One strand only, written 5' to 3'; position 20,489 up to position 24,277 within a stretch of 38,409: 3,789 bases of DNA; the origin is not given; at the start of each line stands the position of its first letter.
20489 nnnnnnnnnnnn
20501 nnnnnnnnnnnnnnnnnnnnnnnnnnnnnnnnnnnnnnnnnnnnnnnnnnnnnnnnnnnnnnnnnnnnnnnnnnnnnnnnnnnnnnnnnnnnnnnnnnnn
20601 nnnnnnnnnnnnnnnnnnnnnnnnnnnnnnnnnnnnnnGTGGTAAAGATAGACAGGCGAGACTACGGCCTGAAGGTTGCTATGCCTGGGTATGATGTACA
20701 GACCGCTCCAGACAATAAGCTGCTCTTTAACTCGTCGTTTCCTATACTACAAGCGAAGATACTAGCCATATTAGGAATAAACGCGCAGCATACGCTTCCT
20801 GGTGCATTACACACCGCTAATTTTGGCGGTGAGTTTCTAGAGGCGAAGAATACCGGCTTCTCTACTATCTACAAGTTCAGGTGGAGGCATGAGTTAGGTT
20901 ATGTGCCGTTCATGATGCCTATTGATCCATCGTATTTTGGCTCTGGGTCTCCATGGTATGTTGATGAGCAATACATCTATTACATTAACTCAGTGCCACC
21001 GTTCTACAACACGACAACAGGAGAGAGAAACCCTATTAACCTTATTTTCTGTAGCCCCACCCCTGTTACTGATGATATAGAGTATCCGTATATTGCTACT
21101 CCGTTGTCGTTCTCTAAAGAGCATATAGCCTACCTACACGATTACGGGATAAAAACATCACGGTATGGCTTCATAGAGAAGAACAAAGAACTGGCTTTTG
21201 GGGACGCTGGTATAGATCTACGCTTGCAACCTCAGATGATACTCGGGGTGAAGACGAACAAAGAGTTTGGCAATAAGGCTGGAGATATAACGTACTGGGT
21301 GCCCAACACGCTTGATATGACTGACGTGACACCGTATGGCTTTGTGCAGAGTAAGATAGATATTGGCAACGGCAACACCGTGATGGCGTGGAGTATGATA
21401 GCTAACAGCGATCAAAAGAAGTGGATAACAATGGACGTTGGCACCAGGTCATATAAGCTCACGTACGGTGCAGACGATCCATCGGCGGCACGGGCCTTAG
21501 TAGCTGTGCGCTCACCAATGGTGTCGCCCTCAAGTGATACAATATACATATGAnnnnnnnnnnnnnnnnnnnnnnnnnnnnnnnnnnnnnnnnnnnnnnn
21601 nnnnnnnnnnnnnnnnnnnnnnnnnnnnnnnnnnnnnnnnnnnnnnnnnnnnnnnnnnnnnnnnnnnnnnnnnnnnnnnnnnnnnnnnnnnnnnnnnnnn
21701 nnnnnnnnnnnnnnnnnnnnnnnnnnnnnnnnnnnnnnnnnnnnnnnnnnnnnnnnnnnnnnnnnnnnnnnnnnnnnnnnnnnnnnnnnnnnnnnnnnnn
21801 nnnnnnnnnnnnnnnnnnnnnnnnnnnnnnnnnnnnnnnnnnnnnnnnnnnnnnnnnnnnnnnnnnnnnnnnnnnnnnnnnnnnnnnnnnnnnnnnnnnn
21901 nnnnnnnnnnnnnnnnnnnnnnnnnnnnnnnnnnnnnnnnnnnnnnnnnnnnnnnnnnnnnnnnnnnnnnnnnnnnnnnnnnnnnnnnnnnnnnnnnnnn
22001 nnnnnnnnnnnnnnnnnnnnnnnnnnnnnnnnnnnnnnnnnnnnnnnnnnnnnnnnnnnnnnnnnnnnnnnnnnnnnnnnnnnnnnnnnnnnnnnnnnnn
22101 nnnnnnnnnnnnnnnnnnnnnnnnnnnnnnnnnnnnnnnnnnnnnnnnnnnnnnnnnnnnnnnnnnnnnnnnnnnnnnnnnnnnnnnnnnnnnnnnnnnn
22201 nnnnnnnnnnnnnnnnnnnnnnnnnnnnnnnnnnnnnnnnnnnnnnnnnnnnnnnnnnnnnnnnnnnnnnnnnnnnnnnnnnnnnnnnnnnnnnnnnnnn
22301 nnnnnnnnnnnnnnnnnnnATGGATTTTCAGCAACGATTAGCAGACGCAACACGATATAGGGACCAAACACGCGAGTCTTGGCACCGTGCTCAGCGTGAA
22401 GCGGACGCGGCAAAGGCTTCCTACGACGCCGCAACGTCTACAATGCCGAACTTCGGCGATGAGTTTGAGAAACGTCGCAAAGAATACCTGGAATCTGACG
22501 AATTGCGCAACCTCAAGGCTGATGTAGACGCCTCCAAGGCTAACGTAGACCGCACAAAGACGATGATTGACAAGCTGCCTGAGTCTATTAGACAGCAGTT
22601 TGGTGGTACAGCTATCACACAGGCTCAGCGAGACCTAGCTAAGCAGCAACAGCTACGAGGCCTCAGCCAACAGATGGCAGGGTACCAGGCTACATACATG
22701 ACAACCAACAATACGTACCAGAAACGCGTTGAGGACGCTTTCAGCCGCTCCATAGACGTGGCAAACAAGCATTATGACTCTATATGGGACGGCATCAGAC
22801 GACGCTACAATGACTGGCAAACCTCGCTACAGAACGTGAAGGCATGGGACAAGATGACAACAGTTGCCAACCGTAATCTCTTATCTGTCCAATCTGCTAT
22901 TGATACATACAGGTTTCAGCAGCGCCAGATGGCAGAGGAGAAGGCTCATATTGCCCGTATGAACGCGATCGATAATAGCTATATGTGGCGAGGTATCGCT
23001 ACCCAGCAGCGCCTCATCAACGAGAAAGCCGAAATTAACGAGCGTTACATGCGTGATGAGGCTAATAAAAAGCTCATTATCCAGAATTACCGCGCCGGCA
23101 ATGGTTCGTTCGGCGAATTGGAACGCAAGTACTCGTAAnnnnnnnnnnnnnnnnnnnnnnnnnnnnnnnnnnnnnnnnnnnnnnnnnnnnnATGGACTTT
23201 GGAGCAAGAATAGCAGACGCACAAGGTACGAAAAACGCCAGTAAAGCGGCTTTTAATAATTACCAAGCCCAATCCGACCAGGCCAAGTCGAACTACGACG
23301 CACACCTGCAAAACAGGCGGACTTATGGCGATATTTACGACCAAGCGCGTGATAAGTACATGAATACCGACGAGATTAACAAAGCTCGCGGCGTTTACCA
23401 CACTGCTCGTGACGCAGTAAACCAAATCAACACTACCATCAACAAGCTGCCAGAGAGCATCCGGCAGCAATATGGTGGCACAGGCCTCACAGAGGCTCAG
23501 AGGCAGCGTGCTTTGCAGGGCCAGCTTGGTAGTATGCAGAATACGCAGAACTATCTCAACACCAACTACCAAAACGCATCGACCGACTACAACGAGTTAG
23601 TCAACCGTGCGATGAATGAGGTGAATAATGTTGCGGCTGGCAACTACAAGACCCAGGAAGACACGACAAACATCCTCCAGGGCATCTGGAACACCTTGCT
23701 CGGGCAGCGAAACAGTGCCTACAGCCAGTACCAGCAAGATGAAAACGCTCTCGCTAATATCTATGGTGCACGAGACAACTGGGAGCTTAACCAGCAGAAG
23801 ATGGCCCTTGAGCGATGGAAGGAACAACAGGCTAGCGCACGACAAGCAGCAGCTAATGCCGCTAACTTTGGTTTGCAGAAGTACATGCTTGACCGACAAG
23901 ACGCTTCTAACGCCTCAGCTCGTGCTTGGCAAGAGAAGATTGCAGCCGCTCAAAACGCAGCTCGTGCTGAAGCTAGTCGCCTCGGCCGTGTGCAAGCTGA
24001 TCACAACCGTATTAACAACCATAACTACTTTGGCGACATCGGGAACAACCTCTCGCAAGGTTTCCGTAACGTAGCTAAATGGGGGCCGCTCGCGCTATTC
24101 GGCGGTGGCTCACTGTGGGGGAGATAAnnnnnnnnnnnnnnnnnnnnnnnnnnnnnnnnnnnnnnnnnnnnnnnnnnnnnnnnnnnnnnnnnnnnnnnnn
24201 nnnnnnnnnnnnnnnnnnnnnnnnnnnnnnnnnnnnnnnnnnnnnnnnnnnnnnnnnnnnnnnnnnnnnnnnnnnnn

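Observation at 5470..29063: Non-canonical late-module order: lysis genes mid-module and the major capsid gene last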

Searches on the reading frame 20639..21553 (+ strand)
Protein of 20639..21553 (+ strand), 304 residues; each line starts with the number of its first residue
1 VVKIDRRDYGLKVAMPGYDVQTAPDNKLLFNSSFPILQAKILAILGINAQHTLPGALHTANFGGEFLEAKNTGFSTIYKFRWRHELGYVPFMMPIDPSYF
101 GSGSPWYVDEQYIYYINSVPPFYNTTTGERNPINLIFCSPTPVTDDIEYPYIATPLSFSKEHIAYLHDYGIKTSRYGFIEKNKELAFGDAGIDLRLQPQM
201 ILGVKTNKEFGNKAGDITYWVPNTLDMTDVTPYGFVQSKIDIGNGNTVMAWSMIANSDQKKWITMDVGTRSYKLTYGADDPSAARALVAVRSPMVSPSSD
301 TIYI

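Call 5: search_protein_families(library=phrogs, proteins=[window:20639-21553:+], max_evalue=0.01)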
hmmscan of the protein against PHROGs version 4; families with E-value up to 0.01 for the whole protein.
window:20639-21553:+ (304 aa): 0 families

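Call 34: search_protein_families(library=pfam, proteins=[window:20639-21553:+], max_evalue=0.01)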
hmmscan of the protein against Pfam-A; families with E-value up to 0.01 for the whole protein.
window:20639-21553:+ (304 aa): 0 families

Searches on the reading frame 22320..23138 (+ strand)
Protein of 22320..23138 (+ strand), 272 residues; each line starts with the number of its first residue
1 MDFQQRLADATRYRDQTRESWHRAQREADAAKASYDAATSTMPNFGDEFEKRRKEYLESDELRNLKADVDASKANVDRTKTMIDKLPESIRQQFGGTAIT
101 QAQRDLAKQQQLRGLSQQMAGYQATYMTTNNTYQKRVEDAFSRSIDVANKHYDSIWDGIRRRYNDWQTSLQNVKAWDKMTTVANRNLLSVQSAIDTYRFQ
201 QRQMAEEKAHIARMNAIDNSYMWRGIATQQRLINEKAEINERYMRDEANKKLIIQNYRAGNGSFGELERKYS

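Call 5: search_protein_families(library=phrogs, proteins=[window:22320-23138:+], max_evalue=0.01)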
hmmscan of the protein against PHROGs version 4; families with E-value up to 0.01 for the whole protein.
window:22320-23138:+ (272 aa): 2 families
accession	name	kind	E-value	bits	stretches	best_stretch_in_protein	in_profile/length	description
phrog_37153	-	unknown function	2.3e-53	183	1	1-211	1-212/304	-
phrog_24558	-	head and packaging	0.00068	20.2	0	62-123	308-369/388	virion structural protein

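Call 34: search_protein_families(library=pfam, proteins=[window:22320-23138:+], max_evalue=0.01)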
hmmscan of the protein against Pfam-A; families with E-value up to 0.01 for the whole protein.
window:22320-23138:+ (272 aa): 0 families

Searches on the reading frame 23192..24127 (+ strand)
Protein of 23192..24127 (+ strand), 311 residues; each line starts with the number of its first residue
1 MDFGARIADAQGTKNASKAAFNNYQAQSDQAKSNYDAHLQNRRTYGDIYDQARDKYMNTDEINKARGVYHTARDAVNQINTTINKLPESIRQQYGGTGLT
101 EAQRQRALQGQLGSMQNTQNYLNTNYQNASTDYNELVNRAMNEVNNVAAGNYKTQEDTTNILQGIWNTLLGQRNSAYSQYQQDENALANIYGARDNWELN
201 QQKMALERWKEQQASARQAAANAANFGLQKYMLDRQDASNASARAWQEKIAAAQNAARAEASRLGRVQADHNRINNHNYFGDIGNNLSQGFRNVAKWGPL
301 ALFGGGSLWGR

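Call 5: search_protein_families(library=phrogs, proteins=[window:23192-24127:+], max_evalue=0.01)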
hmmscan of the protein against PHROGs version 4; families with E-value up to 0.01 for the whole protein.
window:23192-24127:+ (311 aa): 1 family
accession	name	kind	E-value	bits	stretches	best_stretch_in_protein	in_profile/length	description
phrog_37153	-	unknown function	2.2e-80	271.7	1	1-271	1-274/304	-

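Call 34: search_protein_families(library=pfam, proteins=[window:23192-24127:+], max_evalue=0.01)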
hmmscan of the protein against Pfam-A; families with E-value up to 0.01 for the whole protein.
window:23192-24127:+ (311 aa): 1 family
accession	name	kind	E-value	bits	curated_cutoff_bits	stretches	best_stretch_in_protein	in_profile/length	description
PF21855.1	Treslin_STD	-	0.00061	20.2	24.2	0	32-109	8-82/154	Treslin, STD domain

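Call 68: search_dna_similar(query=window:23192-24127:+, collection=phages, mode=protein, max_evalue=0.001, max_rows=20)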
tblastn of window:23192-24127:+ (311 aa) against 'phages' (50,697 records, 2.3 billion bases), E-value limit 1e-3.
Records with a match: 1; places in all: 2; records where one place covers at least 80% of the query: 1.
Best place of each record, by identity: <60% 1.
By first word of the organism name: TM7 1.
By host as written in the record: candidate division TM7 DolZOral124_TM7_55_12 1.
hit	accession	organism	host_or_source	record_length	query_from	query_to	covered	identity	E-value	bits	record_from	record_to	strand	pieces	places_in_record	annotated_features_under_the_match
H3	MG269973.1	TM7 phage DolZOral124_53_65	candidate division TM7 ...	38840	1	309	99%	52.4%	2e-70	242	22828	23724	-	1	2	hypothetical protein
